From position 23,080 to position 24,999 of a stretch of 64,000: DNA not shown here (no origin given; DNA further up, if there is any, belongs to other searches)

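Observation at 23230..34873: Two paralogous secreted patatin-like phospholipases with C-terminal beta-rich domains, 8 kb apart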

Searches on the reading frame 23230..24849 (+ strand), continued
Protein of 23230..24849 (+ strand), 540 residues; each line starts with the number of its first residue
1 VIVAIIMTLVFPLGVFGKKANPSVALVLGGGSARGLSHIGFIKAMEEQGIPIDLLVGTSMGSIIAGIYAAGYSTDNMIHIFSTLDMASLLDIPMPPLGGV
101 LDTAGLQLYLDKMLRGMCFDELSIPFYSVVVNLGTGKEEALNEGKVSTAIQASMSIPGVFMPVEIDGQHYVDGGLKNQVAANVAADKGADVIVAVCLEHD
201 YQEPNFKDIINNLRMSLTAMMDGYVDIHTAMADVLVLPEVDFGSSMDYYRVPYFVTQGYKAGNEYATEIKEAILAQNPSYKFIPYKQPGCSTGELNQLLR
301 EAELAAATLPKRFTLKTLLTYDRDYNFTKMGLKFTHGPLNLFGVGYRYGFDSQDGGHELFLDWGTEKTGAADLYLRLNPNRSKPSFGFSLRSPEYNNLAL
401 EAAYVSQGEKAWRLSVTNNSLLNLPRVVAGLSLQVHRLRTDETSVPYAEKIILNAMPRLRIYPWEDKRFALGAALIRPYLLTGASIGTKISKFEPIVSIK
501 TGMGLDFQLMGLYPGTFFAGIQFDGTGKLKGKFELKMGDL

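Call 18: find_related_loci(query=A1, collection=genome_contigs, flank=6000)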
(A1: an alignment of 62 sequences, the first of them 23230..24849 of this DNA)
Query A1 (540 aa) in genome_contigs; peptide patterns used: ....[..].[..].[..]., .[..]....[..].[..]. (x = any residue, [..] = any of these).
599 stretches matched a pattern (row limit reached: there are more); 456 encode a relative of the query (tblastn E <= 1e-3); the best 80 are kept; 80 distinct loci.
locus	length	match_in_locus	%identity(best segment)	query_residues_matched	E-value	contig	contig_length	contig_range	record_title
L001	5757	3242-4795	59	19-536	0e+0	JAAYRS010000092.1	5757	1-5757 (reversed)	MAG: Bacillota bacterium isolate AS23ysBPME_23 134628_AS23, whole genome shotgun sequence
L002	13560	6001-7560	56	19-536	0e+0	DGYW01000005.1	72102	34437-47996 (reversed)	MAG TPA_asm: Firmicutes bacterium UBA4996 UBA4996_contig_4262, whole genome shotgun sequence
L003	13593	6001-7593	56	5-536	0e+0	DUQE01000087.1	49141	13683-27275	MAG TPA_asm: Bacillota bacterium isolate AS08sgBPME_382 177171_AS08, whole genome shotgun sequence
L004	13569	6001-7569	54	12-535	0e+0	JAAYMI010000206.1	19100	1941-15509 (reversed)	MAG: Bacillota bacterium isolate AS20ysBPTH_179 123147_AS20, whole genome shotgun sequence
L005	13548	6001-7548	55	21-536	0e+0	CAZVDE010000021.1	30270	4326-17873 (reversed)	MAG TPA_asm: uncultured Clostridiaceae bacterium isolate SRP192927_co8_23 genome assembly, contig: NODE_1128_length_3027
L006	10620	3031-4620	54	7-535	0e+0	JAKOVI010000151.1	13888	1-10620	MAG: Bacillota bacterium isolate JPNG_maxbin.050 k201_565934, whole genome shotgun sequence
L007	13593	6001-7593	51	5-535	0e+0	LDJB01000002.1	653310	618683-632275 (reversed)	MAG: Peptococcaceae bacterium 1109 scaffold00002, whole genome shotgun sequence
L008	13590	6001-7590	50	7-535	8e-174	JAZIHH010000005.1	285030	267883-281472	MAG: Bacillota bacterium isolate bin9.1 bin9.1_contig_194_polypolish, whole genome shotgun sequence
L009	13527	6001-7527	55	19-528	0e+0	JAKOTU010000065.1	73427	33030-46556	MAG: Bacillota bacterium isolate CAAI_maxbin.063_sub k201_123763, whole genome shotgun sequence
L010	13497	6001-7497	43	24-533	4e-123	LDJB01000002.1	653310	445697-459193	MAG: Peptococcaceae bacterium 1109 scaffold00002, whole genome shotgun sequence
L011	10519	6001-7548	34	18-528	7e-78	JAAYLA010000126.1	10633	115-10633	MAG: Bacillota bacterium isolate AS15tlH2ME_115 34680_AS15, whole genome shotgun sequence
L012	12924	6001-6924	40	17-322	4e-66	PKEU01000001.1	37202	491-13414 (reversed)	MAG: bacterium isolate RSA8 c_000000000219, whole genome shotgun sequence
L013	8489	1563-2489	39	2-302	4e-63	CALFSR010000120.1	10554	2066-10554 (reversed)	MAG TPA_asm: uncultured Firmicutes bacterium isolate SRR5251193_bin.81_CONCOCT_v1.1_MAG genome assembly, contig: ERZ7950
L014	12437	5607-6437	32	22-261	3e-39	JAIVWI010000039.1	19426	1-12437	MAG: Oceanospirillum sp. isolate HYP3_US_01_1 NODE_247_length_19426_cov_0.433805, whole genome shotgun sequence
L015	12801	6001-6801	33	4-273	1e-38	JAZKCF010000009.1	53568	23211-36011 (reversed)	MAG: Pseudomonadota bacterium isolate ADI_H3L2_122-bin021 ADIH3L2_B021_0_000000000009, whole genome shotgun sequence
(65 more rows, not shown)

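Call 21: predict_structure(alignment_id=A1)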
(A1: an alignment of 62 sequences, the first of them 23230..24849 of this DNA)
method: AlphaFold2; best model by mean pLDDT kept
length: 540 residues; sequences in the alignment: 62
mean_pLDDT: 89.0   pTM: 0.86
mean pLDDT of the five models: 89.0, 88.4, 87.8, 85.7, 85.7
residues with pLDDT >= 90: 336; 70-90: 154; 50-70: 42; < 50: 8
segments of 3 or more residues with pLDDT < 50: 11-16
pLDDT, mean of each block of 10 residues (from residue 1): 61 54 94 92 98 96 97 98 89 86 93 97 97 93 97 91 95 86 95 83 62 64 64 92 80 95 98 97 97 96 91 89 88 91 94 94 87 95 94 90 93 94 94 93 80 95 89 89 94 91 92 89 86 77
secondary structure, 60 per line:
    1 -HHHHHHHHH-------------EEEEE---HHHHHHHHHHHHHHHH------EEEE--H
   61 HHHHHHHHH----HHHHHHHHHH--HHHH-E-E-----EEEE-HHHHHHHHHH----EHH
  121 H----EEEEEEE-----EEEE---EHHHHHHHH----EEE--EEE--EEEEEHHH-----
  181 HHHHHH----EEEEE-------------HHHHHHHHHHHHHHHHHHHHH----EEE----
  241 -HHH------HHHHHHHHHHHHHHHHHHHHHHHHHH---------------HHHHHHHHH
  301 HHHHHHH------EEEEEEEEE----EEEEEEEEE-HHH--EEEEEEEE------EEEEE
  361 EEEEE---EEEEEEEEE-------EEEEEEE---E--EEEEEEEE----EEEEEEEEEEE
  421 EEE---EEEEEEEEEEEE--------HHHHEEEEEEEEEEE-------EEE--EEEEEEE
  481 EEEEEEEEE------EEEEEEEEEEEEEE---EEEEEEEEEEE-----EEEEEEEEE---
elements in order: H2-10 E24-28 H32-47 E54-57 H60-69 H74-83 H86-89 E99-102 H104-113 E126-132 E138-141 H146-153 E158-160 E163-165 E168-172 H181-186 E191-195 H209-229 E234-236 H251-276 H292-307 E314-322 E327-335 E342-349 E356-365 E369-377 E385-391 E398-405 E410-423 E427-438 H447-450 E451-461 E469-471 E474-489 E496-509 E513-523 E529-537
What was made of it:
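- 23230..23280 (+): PatA N-terminal hydrophobic segment (residues 1-17, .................), read as the core of a signal peptide. The AF2 model gives low pLDDT for residues 1-20 (call 21).
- On Classical autotransporter (type Va): A helix at 292-307 immediately precedes the barrel (call 21).
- A pTM that high for two domains implies a fixed inter-domain geometry (call 21). The 16-residue helix ends 6 residues before strand 1 (call 21), which is geometrically compatible with a pore-spanning helix.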

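Call 24: fold_search(model_id=the predicted structure, library=pdb)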
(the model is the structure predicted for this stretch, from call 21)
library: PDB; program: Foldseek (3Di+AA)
matches with E <= 10: 642; with E <= 0.001: 20
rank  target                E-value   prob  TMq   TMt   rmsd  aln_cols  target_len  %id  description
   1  5fya_B                1.3e-20  1.00  0.41  0.83   4.2       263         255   35  Cubic crystal of the native PlpD (released 2016-04-06)
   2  5fya_A                1.5e-20  1.00  0.41  0.84   3.0       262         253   36  Cubic crystal of the native PlpD (released 2016-04-06)
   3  5fqu_A                5.8e-19  1.00  0.40  0.84   3.5       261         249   35  Orthorhombic crystal structure of of PlpD (selenomethionine derivative) (released 2016-04-06)
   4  5fqu_B                1.1e-18  1.00  0.40  0.84   3.5       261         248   35  Orthorhombic crystal structure of of PlpD (selenomethionine derivative) (released 2016-04-06)
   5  9kh6_A                1.5e-13  1.00  0.40  0.61   6.9       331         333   17  cryo-EM structure of lipase/ligand/substrate complex (released 2026-03-04)
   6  9ion_B                2.4e-11  1.00  0.37  0.63   5.1       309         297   19  Cryo-EM structure of cUA bound CapE filament (released 2025-05-21)
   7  9kh7_A                1.3e-10  1.00  0.37  0.63   6.9       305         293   17  cryo-EM structure of lipase/ligand complex (released 2025-11-12)
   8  4pka                  3.1e-09  1.00  0.33  0.46  10.7       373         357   13  Crystal structure of patatin aged with diisopropylphosphorofluoridate (released 2014-10-01)
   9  4pkb                  5.4e-09  1.00  0.33  0.47  11.1       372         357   13  CRYSTAL STRUCTURE OF PATATIN-17 COMPLEXED WITH METHYL ARACHIDONYL FLUOROPHOSPHONATE (MAFP) (released 2014-10-01)
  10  1oxw_B                9.8e-09  1.00  0.34  0.49  11.6       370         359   12  The Crystal Structure of SeMet Patatin (released 2003-05-27)
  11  1oxw_A                1.0e-08  1.00  0.34  0.49  10.6       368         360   12  The Crystal Structure of SeMet Patatin (released 2003-05-27)
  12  1oxw_C                2.8e-08  1.00  0.34  0.48  11.2       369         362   12  The Crystal Structure of SeMet Patatin (released 2003-05-27)
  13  4kyi_C                2.0e-07  1.00  0.31  0.32  10.4       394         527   14  Crystal structure of the phospholipase VipD from Legionella pneumophila in complex with the human GTPase Rab5 (released 2014-08-13)
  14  4kyi_G                8.1e-07  1.00  0.30  0.31  14.5       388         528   15  Crystal structure of the phospholipase VipD from Legionella pneumophila in complex with the human GTPase Rab5 (released 2014-08-13)
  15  4kyi_A                1.0e-06  1.00  0.32  0.33  10.5       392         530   15  Crystal structure of the phospholipase VipD from Legionella pneumophila in complex with the human GTPase Rab5 (released 2014-08-13)
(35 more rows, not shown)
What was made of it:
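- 23299..24057 (+): PatA patatin-like phospholipase domain (residues 24-276). Motifs: GGGSARG 29-35, GTSMG with nucleophile S59, and DGG with D172. Foldseek gives 5fya at E 1.3e-20, TM 0.84, 35% identity (call 24).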

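Call 31: list_cluster_members(proteins=[P0001, P0065, P0002])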
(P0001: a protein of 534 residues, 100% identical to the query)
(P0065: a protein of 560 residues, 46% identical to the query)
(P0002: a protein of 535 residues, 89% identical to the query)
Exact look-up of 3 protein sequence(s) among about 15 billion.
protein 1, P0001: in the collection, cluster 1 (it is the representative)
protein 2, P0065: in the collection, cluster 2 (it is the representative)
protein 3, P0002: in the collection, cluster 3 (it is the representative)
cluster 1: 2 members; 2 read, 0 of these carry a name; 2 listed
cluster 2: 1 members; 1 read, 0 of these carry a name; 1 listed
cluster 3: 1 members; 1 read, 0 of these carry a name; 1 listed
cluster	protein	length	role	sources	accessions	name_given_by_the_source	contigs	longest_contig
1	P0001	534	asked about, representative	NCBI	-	-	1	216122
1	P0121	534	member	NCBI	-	-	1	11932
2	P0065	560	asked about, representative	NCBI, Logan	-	-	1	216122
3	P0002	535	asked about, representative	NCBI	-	-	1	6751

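Call 42: search_protein_families(library=pfam, proteins=[L003:7731-9053:-, L003:9080-12133:-, L003:12133-12741:-, L003:814-1977:+, L003:1983-3158:+, L010:8587-9846:-], max_evalue=0.0001)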
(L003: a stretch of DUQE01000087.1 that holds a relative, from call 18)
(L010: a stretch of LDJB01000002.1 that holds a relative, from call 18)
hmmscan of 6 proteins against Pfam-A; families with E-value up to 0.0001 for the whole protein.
L003:7731-9053:- (440 aa): 0 families

L003:9080-12133:- (1017 aa): 4 families
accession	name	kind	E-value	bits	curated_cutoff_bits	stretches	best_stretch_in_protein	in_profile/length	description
PF17131.11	LolA_like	-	5.6e-52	176.5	30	1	835-1017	3-184/184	Outer membrane lipoprotein-sorting protein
PF03176.21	MMPL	-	5.9e-46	157.4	20.5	2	122-362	55-305/333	MMPL family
PF12349.14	Sterol-sensing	-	1.2e-06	28.9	22.3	1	229-359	7-136/153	Sterol-sensing domain of SREBP cleavage-activation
PF07044.18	DUF1329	-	3.7e-06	26.9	23.1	1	829-908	135-219/368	Protein of unknown function (DUF1329)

L003:12133-12741:- (202 aa): 1 family
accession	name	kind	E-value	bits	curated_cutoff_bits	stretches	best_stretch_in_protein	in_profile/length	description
PF00440.29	TetR_N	-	1.5e-13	50.7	24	1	16-62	1-47/47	Bacterial regulatory proteins, tetR family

L003:814-1977:+ (388 aa): 2 families
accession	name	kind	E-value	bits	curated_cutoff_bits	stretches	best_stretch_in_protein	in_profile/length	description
PF00390.24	malic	-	1.8e-29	103.3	23.1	1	15-148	1-182/182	Malic enzyme, N-terminal domain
PF03949.21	Malic_M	-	8.4e-17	61.7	23.5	1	162-379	3-257/258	Malic enzyme, NAD binding domain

L003:1983-3158:+ (392 aa): 1 family
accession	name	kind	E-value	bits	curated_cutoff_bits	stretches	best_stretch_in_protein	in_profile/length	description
PF00155.27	Aminotran_1_2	-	5.1e-37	128.3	19.7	1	40-384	11-361/361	Aminotransferase class I and II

L010:8587-9846:- (419 aa): 0 families

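Call 53: search_protein_families(library=pfam, proteins=[L003:7731-9053:-], max_evalue=1)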
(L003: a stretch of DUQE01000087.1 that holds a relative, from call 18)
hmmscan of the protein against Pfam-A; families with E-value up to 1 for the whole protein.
L003:7731-9053:- (440 aa): 1 family
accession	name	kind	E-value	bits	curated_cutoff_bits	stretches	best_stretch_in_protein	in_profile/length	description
PF06980.17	DUF1302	-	0.0033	17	23.2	1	98-120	159-188/541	Protein of unknown function (DUF1302)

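Call 56: find_encoding_contigs(protein=P0002, flank=3000, max_places=2)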
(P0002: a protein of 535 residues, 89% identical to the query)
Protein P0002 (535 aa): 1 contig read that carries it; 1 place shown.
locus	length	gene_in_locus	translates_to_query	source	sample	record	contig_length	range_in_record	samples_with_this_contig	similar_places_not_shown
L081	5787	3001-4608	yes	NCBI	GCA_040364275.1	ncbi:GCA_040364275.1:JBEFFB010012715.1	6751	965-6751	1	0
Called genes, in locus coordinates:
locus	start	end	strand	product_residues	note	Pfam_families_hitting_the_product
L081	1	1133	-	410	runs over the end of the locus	PF13416:SBP_bac_8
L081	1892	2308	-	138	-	PF00578:AhpC-TSA, PF08534:Redoxin (weak), PF10417:1-cysPrx_C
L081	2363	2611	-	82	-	PF00578:AhpC-TSA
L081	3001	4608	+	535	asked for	PF01734:Patatin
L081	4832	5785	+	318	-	?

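Call 57: search_protein_families(library=padloc, proteins=[window:23230-24849:+], max_evalue=0.01)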
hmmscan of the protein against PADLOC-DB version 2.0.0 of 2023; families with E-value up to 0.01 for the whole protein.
window:23230-24849:+ (540 aa): 3 families
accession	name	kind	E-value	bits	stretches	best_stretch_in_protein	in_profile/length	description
PDLC00758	Effector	-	3.8e-07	27.7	1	25-82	8-71/331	Phospholipase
PDLC00755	Effector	-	1.2e-05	22.6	1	24-82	12-75/311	Phospholipase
PDLC00757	Effector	-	2.5e-05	21.8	1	22-82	9-74/331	Phospholipase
